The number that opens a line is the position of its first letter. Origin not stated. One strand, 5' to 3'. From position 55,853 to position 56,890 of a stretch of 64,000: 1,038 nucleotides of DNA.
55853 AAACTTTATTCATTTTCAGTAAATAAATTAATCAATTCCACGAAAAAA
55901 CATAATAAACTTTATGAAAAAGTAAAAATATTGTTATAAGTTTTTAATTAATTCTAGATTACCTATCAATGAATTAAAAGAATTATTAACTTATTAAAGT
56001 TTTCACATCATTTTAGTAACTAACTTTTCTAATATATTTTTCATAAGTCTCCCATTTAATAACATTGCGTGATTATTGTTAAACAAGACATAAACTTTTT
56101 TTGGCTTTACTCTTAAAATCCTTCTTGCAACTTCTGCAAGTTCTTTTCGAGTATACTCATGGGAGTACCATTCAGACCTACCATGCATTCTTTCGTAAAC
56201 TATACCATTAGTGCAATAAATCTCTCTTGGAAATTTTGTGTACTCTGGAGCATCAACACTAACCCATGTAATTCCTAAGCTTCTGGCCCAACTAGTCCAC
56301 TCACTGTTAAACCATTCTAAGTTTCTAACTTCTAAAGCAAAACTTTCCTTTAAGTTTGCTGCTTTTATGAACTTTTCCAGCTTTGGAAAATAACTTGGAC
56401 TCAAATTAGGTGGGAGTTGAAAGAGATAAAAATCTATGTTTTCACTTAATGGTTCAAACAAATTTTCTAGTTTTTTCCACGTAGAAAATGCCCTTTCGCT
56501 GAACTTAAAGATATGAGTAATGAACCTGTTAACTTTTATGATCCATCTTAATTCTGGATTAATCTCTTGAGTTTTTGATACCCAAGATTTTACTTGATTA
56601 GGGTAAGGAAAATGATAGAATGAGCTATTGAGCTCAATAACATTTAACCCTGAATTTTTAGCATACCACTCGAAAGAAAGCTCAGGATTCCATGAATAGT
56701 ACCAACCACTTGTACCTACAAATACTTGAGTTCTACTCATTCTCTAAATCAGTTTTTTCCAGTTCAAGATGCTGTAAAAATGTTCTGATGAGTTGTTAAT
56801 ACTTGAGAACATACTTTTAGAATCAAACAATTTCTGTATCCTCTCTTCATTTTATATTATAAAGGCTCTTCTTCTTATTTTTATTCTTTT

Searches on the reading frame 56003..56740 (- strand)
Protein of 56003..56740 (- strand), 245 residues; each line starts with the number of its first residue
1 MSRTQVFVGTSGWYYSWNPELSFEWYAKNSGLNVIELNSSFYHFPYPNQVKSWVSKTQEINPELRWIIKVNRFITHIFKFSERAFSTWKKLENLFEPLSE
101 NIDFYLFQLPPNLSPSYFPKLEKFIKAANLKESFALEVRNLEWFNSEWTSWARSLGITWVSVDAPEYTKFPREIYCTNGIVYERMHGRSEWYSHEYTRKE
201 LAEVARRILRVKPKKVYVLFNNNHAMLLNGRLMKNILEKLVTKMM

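Call 65: search_protein_families(library=pfam, proteins=[window:56003-56740:-], max_evalue=0.001)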
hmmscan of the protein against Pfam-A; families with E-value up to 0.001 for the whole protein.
window:56003-56740:- (245 aa): 1 family
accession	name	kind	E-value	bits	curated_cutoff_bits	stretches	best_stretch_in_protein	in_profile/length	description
PF01904.24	DUF72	-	1e-42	147.1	25.3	1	21-225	9-204/217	Protein of unknown function DUF72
